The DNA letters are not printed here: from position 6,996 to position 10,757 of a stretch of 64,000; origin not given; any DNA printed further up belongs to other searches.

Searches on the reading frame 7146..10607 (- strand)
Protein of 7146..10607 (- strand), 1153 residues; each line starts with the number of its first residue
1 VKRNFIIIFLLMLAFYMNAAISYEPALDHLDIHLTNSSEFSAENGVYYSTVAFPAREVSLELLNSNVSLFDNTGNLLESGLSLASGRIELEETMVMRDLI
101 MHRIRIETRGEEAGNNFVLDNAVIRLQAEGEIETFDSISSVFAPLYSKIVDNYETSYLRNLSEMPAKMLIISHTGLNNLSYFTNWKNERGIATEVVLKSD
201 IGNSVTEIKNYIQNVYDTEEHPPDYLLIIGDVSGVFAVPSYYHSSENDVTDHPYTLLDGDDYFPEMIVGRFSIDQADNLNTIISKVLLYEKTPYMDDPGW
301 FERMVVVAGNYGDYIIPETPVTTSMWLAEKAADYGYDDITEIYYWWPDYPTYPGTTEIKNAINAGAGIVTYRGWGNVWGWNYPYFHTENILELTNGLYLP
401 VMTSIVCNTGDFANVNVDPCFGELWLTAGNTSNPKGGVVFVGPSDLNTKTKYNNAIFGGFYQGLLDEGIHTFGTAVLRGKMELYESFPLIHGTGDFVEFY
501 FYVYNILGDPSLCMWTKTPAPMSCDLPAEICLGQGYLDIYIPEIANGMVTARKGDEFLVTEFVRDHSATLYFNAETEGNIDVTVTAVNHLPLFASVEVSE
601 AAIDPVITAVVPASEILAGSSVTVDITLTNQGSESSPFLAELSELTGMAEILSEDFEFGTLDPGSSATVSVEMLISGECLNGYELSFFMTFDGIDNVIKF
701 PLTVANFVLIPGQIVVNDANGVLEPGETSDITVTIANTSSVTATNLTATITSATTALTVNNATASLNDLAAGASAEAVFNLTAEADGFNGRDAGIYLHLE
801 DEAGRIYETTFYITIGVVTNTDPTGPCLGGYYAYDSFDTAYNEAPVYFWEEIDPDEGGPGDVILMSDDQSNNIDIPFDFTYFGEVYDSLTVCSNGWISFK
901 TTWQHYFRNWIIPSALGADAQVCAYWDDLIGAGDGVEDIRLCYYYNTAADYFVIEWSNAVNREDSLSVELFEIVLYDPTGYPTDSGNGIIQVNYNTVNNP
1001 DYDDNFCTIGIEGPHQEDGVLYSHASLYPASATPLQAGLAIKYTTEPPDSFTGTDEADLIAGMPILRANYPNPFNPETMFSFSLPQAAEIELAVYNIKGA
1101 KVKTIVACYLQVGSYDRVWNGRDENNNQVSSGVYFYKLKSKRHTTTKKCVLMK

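Call 3: search_protein_families(library=pfam, proteins=[window:7146-10607:-], max_evalue=0.1)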
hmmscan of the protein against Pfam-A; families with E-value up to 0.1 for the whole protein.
window:7146-10607:- (1153 aa): 13 families
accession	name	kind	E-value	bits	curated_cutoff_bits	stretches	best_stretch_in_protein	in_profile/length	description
PF01364.23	Peptidase_C25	-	5.1e-62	210.7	23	1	168-512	1-372/374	Peptidase family C25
PF13860.13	FlgD_ig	-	3.9e-08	33.6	27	1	1080-1141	12-76/79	FlgD Ig-like domain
PF07705.17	CARDB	-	3.7e-07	30.7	22.7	1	719-786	11-74/101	CARDB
PF18962.6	Por_Secre_tail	-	4.3e-07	30.6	27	1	1070-1150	2-74/75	Secretion system C-terminal sorting domain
PF13585.12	CHU_C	-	1.1e-05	25.9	27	1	1086-1148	25-81/86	CHU_C Type IX secretion signal domain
PF22544.2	HYDIN_VesB_CFA65-like_Ig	-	0.0024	18.5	25.5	0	615-673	14-70/100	HYDIN/CFA65/VesB-like, Ig-like domain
PF23643.1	TRAPPC13_C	-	0.024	15.1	27.9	0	727-788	8-68/95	Trafficking protein particle complex subunit 13, C-terminal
PF07610.17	DUF1573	-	0.043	14.3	26.1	0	695-755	26-86/98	Protein of unknown function (DUF1573)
PF14568.11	SUKH_6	-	0.055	14.4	27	0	829-854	81-106/119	SMI1-KNR4 cell-wall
PF10633.15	NPCBM_assoc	-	0.074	13.7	24.4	0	724-786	2-63/78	NPCBM-associated, NEW3 domain of alpha-galactosidase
PF00635.32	Motile_Sperm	-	0.075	13.4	25.9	0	712-737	44-69/109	MSP (Major sperm protein) domain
PF00927.28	Transglut_C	-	0.088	13.4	26.6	0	617-675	12-76/106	Transglutaminase family, C-terminal ig like domain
PF02752.27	Arrestin_C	-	0.099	13.4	27.7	0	725-755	18-48/137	Arrestin (or S-antigen), C-terminal domain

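Call 4: search_protein_families(library=ncbifam, proteins=[window:7146-10607:-], max_evalue=0.1)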
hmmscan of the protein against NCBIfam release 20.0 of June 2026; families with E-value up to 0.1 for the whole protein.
window:7146-10607:- (1153 aa): 12 families
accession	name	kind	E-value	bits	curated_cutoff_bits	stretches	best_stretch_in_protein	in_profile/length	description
NF033707.1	T9SS_sortase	equivalog_domain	1.5e-21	75.8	420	2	1068-1147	1000-1084/1095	type IX secretion system sortase PorU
TIGR04183.1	Por_Secre_tail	domain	4.4e-08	33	23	1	1070-1150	2-70/72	T9SS type A sorting domain-containing protein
TIGR03900.1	prc_long_Delta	hypoth_equivalog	1.2e-06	26.9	660.95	1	611-803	564-766/973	MXAN_5808 family serine peptidase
NF052324.1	PorU_rel_Nterm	equivalog_domain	5.1e-06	24.9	450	1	208-515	458-766/879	putative type IX secretion system sortase PorU2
NF038112.1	myxo_dep_M36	subfamily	2.3e-05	21.7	1500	1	717-801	875-960/1604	myxosortase-dependent M36 family metallopeptidase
NF005176.1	PRK06655.1-1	equivalog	0.00051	20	230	1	1084-1147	93-156/197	flagellar hook assembly protein FlgD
NF033506.0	PACE-CTERM-PROT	exception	0.00051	18.8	110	1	596-674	475-553/627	putative S-layer protein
NF009453.0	PRK12813.1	equivalog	0.0026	17.3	264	1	1085-1143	121-176/223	flagellar basal body rod modification protein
NF038113.1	T9SSA_dep_M36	equivalog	0.0032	15.6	885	1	1068-1150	794-867/869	T9SS-dependent M36 family metallopeptidase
NF052323.1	T9SSA_dep_M6i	equivalog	0.0083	14.1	600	1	1069-1146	960-1032/1043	T9SS-dependent M6-like inactivated metalloprotease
NF012200.0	choice_anch_D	domain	0.014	16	45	0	614-672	27-86/108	choice-of-anchor D domain-containing protein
NF053608.1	Lsa66_OmpA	equivalog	0.059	11.8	700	1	1116-1142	204-230/581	fibronectin-binding adhesin Lsa66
